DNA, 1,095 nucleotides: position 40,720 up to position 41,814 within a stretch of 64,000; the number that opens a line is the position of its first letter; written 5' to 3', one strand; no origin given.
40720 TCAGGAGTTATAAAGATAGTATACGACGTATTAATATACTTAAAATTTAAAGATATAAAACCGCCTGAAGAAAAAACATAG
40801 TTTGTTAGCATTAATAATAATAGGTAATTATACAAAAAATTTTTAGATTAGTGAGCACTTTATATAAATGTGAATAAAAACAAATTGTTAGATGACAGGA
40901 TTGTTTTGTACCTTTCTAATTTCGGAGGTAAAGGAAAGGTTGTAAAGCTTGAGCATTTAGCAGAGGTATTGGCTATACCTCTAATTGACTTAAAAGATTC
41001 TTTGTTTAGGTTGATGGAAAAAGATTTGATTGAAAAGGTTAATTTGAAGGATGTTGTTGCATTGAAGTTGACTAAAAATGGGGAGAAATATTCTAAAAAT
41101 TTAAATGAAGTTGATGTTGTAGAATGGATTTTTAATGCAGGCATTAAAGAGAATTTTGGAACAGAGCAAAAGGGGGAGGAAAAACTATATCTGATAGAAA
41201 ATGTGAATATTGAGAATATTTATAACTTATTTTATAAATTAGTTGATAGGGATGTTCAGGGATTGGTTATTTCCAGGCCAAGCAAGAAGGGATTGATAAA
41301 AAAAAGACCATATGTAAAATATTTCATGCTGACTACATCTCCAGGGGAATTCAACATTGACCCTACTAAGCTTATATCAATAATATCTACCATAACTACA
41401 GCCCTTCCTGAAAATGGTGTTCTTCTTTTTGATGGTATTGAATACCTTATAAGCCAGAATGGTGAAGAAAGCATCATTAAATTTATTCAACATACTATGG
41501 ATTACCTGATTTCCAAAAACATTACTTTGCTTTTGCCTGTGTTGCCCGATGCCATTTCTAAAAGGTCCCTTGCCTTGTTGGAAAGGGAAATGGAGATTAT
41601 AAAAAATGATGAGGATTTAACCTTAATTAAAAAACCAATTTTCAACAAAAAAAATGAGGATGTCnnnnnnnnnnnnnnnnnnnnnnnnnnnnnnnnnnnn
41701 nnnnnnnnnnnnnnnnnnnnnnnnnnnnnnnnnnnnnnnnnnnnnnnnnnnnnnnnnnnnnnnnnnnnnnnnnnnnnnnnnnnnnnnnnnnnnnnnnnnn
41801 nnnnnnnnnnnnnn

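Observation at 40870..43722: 950-aa STAND NTPase with wHTH + DUF835-like N-terminus and TPR C-terminus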

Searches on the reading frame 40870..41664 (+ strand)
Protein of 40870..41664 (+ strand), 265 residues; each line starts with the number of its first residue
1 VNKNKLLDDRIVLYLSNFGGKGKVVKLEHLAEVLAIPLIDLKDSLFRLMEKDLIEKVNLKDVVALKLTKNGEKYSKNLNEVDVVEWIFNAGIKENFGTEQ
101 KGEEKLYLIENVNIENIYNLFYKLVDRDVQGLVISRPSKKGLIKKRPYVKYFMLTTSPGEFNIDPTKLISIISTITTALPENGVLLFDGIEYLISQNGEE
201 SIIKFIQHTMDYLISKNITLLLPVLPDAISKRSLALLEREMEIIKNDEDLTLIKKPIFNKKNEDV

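Call 12: find_homologous_proteins(query=window:40870-41664:+, max_evalue=0.001)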
Query window:40870-41664:+ (265 aa): 3 proteins with E <= 0.001 among 2093 candidates.
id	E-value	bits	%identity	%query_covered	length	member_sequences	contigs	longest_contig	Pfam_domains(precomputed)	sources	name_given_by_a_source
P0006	6.9e-7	47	31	52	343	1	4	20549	PF02037.34,PF05763.19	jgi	jgi:hypothetical protein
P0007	4.3e-6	44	33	46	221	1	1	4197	PF05763.19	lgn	-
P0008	7.6e-4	37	28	52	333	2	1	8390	PF02037.34,PF05763.19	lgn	-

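Call 41: search_solved_structures(query=A5, max_evalue=10, show_alignments=2)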
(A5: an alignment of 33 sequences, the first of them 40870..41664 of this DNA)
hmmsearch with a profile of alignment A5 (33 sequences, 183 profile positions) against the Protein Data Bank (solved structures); distinct sequences matched with E-value up to 10: 16.
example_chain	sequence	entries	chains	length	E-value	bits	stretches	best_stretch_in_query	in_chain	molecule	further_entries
4yds_A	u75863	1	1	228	0.0026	20.3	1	83-154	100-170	Flagella-related protein H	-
5i7z_A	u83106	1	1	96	0.0064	19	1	111-144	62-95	LD29223p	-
1x8s_A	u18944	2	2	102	0.0067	18.9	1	111-144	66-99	CG5884-PA | Par-6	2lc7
1rzx_A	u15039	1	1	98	0.0068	18.9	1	111-144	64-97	CG5884-PA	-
1ry4_A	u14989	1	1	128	0.013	18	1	111-144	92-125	CG5884-PA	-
2lc6_A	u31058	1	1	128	0.014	17.9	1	111-144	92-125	Par-6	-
1nf3_C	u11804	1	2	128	0.18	14.3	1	113-144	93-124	PAR-6B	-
4dkx_A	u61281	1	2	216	0.19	14.2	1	79-157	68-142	Ras-related protein Rab-6A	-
3cwz_A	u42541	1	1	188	0.24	13.8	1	79-158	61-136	Ras-related protein Rab-6A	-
5lef_A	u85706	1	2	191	0.25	13.8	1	79-158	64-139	Ras-related protein Rab-6A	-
3bbp_A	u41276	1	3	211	0.32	13.5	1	79-157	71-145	Ras-related protein Rab-6A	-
8r3y_P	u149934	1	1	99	0.42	13.1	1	113-144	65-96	Partitioning defective 6 homolog alpha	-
1yzq_A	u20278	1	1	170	0.45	13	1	86-158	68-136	small GTP binding protein RAB6 isoform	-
8ij9_A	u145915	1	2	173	0.66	12.4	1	79-157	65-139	Ras-related protein Rab-6B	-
2gil_A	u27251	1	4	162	0.67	12.4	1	87-158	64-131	Ras-related protein Rab-6A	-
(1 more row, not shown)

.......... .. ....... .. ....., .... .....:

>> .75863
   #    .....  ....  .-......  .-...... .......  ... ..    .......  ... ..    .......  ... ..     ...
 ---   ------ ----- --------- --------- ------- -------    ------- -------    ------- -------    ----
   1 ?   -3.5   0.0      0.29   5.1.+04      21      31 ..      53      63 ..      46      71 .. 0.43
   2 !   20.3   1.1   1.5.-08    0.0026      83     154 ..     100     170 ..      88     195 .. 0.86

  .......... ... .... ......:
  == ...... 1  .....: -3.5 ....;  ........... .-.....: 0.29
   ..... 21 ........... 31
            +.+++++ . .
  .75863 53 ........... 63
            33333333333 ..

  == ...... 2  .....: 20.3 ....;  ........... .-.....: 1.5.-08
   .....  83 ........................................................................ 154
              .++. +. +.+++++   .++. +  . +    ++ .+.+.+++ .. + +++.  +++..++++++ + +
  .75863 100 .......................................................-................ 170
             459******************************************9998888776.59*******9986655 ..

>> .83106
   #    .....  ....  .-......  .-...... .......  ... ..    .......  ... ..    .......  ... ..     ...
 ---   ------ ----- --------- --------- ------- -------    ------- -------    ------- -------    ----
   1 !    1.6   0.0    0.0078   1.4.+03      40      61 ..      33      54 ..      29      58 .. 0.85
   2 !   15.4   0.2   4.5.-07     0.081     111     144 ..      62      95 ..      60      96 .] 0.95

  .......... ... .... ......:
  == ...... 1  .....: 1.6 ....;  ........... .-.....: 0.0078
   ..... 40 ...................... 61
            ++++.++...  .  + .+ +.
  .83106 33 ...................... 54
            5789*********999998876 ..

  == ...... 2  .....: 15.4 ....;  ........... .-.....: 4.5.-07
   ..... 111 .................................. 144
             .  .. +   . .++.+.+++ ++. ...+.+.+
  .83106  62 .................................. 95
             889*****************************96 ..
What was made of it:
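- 41179..41625 (+): DUF835 / inactivated KaiC-like (RecA-fold) domain, residues 104-252, bounded by disordered linkers at 87-103 and 257-268. The profile hits FlaH 4yds at E=0.0026 (call 41).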

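Call 46: predict_structure(alignment_id=A5)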
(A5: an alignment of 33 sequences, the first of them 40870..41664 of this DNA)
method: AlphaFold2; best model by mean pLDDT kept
length: 265 residues; sequences in the alignment: 33
mean_pLDDT: 88.3   pTM: 0.72
mean pLDDT of the five models: 88.3, 87.3, 86.6, 86.5, 85.9
residues with pLDDT >= 90: 192; 70-90: 40; 50-70: 21; < 50: 12
segments of 3 or more residues with pLDDT < 50: 91-101
pLDDT, mean of each block of 10 residues (from residue 1): 87 85 86 86 96 95 94 91 64 42 81 96 92 93 93 96 95 93 96 97 95 93 97 96 95 80 53
secondary structure, 60 per line:
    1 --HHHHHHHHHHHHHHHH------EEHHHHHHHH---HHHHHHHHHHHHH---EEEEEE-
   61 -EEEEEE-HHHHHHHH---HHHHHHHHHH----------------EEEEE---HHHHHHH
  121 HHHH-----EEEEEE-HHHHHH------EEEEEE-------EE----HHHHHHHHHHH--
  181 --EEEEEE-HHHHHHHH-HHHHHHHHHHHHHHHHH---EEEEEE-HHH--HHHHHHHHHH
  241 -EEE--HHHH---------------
elements in order: H3-18 H27-34 H38-50 E54-59 E62-67 H69-76 H80-89 E106-110 H114-124 E130-135 H137-142 E149-154 H168-178 E183-188 H190-197 H199-215 E219-224 H231-240 E242-244 H247-250
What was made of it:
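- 40870..41154 (+): N-terminal winged helix-turn-helix (residues 1-95; core H3-18, H27-34, H38-50, wing strands 54-59 and 62-67, then two helices). AF2 model at pLDDT 88 (call 46).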
